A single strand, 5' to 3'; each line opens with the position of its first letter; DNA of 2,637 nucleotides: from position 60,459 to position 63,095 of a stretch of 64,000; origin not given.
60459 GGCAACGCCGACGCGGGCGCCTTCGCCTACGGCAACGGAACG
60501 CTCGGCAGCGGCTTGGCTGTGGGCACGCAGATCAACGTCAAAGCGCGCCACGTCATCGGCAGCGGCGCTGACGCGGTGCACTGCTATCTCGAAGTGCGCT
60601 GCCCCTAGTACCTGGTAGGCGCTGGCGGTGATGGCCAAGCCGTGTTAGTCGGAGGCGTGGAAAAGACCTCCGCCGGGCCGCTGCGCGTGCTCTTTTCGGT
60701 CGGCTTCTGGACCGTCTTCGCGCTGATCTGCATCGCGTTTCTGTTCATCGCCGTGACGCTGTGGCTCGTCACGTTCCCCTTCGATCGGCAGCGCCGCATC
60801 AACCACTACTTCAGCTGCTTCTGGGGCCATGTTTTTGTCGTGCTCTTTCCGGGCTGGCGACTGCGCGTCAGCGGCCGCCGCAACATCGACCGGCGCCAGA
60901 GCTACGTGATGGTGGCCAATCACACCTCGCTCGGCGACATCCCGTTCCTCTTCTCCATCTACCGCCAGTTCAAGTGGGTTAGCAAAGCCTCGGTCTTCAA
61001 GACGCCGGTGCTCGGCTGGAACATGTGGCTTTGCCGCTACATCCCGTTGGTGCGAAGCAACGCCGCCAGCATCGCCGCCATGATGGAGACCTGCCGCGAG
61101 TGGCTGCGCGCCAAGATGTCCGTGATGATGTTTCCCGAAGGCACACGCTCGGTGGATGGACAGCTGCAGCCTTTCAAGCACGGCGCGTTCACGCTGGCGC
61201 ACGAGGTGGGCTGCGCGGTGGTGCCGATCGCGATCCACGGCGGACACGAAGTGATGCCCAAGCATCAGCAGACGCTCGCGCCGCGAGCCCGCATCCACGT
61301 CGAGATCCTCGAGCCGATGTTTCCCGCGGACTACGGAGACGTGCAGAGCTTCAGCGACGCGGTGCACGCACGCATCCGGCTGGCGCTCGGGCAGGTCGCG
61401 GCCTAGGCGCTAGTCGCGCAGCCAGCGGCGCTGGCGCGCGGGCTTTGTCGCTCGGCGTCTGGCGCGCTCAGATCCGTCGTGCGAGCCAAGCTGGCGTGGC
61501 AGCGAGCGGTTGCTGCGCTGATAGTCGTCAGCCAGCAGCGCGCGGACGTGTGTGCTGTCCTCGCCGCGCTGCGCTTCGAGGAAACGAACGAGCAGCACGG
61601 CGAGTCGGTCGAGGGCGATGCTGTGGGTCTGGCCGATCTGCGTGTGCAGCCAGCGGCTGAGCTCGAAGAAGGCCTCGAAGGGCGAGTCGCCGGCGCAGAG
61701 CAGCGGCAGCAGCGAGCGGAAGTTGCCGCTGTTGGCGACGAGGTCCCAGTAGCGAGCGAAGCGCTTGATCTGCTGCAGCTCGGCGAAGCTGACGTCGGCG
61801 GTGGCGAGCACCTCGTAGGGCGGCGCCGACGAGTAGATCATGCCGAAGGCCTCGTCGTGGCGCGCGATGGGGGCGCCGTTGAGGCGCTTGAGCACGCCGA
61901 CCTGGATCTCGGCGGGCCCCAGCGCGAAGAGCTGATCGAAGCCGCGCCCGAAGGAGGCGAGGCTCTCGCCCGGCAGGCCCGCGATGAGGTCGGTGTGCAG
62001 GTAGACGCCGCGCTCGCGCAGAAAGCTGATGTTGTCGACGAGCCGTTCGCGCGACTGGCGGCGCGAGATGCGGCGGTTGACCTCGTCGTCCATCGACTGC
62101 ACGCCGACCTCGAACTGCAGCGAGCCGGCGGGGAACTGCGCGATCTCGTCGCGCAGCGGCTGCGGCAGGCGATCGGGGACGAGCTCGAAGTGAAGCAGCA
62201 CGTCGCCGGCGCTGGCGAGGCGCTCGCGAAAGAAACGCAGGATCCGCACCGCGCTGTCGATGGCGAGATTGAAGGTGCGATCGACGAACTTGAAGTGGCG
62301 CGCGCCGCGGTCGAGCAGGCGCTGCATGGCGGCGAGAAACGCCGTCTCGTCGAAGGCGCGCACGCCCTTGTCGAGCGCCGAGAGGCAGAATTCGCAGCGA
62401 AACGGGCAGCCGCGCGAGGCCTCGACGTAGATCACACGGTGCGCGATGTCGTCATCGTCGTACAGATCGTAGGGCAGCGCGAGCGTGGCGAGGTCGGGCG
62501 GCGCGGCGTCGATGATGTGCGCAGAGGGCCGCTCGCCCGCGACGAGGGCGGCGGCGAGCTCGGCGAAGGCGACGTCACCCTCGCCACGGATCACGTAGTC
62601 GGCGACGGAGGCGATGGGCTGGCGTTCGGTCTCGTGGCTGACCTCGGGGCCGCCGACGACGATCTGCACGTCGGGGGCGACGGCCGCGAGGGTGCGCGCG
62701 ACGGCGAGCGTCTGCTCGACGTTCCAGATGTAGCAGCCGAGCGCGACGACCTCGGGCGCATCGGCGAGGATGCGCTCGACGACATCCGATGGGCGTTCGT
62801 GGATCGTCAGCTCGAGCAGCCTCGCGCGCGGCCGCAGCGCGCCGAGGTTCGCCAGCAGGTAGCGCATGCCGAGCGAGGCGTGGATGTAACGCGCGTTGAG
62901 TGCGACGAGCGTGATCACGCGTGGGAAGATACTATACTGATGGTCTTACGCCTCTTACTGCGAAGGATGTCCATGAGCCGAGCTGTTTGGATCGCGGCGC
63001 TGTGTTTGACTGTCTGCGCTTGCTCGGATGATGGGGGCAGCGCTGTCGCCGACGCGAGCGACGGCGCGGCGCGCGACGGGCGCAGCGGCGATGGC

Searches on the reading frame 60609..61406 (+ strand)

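Call 33: search_protein_families(library=pfam, proteins=[window:60609-61406:+], max_evalue=0.00001)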
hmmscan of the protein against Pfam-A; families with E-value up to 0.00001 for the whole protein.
window:60609-61406:+ (265 aa): 1 family
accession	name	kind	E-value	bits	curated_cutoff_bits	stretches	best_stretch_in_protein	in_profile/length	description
PF01553.26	Acyltransferase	-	3.1e-30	105.1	23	1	84-209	1-131/132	Acyltransferase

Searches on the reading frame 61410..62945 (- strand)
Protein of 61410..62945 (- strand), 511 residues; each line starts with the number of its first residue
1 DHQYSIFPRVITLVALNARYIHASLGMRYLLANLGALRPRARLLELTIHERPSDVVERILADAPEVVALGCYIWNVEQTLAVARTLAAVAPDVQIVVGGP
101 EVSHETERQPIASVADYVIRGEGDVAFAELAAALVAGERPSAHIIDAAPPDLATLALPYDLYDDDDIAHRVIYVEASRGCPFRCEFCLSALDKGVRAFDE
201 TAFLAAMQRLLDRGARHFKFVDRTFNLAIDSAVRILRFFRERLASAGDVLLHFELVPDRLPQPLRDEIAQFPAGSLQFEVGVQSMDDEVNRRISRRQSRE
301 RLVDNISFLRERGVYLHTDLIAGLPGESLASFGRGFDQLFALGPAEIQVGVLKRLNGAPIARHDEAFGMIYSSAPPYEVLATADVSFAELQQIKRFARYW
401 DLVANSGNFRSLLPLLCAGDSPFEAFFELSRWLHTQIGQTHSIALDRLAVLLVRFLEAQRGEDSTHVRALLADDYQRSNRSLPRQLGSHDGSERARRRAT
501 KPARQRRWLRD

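Call 33: search_protein_families(library=pfam, proteins=[window:61410-62945:-], max_evalue=0.00001)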
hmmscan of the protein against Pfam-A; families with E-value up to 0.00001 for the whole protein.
window:61410-62945:- (511 aa): 3 families
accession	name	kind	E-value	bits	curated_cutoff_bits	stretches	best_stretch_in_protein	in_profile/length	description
PF13311.11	DUF4080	-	1.4e-17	64.9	22.9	1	365-487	1-124/188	Protein of unknown function (DUF4080)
PF02310.24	B12-binding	-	1.5e-17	64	32.1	1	12-131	2-121/121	B12 binding domain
PF04055.27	Radical_SAM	-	5.2e-15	56.4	29.5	1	175-332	2-159/166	Radical SAM superfamily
